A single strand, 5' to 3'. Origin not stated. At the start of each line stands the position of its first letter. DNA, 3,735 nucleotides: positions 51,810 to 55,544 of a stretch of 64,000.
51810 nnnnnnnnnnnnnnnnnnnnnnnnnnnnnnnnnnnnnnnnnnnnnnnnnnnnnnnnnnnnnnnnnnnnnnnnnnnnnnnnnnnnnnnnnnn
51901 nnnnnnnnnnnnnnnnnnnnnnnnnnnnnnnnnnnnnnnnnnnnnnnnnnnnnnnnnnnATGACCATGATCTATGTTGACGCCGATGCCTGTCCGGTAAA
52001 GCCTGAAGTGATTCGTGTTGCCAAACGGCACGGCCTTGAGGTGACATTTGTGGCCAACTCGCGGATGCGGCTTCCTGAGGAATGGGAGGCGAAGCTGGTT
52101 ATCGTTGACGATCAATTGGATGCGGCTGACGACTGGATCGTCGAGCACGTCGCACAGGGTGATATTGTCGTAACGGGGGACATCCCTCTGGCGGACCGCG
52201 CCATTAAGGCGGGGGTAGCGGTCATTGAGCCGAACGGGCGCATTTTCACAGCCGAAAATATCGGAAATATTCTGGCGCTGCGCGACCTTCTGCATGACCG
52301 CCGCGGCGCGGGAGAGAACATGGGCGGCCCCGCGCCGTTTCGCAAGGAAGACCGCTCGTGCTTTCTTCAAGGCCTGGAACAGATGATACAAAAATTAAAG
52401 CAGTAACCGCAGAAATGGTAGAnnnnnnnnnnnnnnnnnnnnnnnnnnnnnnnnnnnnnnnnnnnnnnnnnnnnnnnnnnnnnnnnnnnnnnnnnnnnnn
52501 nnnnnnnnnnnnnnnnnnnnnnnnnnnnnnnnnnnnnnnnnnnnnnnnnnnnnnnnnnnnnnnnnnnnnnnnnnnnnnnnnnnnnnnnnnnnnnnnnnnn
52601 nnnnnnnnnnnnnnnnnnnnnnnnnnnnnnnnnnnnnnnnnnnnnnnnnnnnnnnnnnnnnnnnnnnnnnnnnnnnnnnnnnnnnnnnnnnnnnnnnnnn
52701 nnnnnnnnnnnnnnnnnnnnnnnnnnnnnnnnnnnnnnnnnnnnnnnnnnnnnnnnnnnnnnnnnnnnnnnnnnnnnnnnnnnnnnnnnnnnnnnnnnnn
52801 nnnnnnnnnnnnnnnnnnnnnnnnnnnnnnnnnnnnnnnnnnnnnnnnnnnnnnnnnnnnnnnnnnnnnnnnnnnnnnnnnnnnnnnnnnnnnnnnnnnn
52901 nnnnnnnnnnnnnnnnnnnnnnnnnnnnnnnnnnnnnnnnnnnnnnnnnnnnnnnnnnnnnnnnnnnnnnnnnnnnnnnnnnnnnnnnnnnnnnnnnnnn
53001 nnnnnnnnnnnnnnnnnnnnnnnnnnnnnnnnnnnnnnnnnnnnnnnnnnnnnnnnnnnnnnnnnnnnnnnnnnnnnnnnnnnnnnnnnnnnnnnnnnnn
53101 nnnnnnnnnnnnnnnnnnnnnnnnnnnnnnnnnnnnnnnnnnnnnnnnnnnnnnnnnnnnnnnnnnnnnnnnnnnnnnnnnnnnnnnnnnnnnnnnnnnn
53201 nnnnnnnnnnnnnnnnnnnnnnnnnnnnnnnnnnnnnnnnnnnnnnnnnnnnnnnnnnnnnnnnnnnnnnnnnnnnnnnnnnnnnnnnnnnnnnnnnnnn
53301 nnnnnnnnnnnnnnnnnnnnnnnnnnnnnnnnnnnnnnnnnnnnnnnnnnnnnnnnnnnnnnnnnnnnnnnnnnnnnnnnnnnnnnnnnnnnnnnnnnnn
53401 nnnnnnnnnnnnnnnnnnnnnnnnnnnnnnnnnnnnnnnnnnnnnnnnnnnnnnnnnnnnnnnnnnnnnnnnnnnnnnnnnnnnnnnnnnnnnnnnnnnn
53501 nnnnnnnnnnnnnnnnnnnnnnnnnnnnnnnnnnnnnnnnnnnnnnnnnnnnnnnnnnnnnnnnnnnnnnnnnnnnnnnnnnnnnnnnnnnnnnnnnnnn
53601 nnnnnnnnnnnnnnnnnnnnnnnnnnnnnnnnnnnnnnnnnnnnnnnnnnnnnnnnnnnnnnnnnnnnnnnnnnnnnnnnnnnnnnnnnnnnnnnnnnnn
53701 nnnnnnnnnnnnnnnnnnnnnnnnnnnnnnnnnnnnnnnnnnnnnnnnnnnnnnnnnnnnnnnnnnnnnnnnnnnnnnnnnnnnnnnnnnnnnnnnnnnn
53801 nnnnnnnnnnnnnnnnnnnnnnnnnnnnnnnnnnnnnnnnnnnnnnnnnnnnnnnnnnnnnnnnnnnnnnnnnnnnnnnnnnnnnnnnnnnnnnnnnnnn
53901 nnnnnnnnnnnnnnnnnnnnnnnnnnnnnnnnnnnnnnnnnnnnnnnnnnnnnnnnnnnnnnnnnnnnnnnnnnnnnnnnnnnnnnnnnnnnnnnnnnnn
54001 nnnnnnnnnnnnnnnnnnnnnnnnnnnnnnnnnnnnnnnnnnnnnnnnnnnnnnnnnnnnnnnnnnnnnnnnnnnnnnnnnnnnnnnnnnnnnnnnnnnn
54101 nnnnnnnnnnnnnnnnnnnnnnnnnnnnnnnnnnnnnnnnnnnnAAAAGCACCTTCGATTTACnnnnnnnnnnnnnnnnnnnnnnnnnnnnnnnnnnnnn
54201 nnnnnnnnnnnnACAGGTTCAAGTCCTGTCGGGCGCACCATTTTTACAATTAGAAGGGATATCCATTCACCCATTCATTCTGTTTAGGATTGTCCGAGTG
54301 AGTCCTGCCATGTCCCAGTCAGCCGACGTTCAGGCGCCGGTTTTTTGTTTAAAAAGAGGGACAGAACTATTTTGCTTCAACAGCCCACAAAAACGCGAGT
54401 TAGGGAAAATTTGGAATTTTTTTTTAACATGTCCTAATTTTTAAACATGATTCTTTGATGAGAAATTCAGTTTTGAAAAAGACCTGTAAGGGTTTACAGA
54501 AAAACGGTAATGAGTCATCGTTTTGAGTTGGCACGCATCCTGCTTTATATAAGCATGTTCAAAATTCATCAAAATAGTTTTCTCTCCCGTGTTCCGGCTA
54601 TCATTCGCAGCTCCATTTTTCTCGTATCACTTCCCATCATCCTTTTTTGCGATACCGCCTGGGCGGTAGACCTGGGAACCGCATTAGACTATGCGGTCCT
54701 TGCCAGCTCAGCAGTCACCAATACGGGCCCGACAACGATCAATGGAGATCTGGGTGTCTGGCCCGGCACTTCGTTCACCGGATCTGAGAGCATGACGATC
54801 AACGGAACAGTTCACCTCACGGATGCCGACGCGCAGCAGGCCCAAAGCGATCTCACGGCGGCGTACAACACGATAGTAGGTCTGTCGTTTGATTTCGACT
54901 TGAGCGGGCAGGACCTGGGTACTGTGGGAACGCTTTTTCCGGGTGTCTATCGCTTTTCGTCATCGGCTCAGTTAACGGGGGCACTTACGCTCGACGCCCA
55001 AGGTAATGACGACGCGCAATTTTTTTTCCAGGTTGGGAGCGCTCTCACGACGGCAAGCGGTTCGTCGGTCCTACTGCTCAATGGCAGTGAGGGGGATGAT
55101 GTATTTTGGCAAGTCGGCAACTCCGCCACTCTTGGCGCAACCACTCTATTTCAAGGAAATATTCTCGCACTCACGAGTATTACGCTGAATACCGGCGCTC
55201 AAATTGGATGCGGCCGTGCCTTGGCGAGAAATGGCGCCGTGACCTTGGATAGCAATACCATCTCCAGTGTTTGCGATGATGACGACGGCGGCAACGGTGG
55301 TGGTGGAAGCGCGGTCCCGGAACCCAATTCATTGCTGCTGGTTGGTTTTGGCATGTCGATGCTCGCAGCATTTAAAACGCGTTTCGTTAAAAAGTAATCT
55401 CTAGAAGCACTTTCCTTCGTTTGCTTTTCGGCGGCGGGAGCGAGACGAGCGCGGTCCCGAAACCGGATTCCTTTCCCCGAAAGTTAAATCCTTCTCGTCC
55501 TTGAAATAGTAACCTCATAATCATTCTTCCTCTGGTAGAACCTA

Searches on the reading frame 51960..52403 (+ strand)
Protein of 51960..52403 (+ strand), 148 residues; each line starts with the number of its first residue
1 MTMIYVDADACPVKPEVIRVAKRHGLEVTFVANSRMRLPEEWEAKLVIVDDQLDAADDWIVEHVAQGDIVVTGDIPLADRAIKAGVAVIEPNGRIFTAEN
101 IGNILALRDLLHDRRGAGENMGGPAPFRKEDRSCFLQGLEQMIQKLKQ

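Call 22: search_protein_families(library=pfam, proteins=[window:51960-52403:+], max_evalue=0.001)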
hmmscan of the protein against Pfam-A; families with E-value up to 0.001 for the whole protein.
window:51960-52403:+ (148 aa): 1 family
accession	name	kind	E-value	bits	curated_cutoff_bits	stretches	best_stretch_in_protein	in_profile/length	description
PF02639.20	DUF188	-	9.3e-46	155.1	24.3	1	16-145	1-130/130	Uncharacterized BCR, YaiI/YqxD family COG1671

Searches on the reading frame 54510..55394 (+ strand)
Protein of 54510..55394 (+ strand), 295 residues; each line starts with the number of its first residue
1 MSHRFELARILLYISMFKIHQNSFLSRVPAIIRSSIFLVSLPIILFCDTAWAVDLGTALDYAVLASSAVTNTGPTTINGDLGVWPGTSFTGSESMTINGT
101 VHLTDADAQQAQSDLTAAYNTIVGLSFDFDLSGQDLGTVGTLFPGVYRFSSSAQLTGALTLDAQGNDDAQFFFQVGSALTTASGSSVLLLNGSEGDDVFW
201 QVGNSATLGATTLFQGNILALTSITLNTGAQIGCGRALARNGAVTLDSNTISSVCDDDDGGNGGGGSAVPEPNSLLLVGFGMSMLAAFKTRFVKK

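Call 22: search_protein_families(library=pfam, proteins=[window:54510-55394:+], max_evalue=0.001)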
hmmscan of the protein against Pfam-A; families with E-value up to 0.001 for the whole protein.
window:54510-55394:+ (295 aa): 2 families
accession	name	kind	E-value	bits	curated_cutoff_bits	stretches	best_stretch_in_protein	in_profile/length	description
PF11999.13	Ice_binding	-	3.9e-59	200.2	28.7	1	63-251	1-207/208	Ice-binding-like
PF07589.16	PEP-CTERM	-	0.0006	20.2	20.7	0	268-289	1-20/24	PEP-CTERM motif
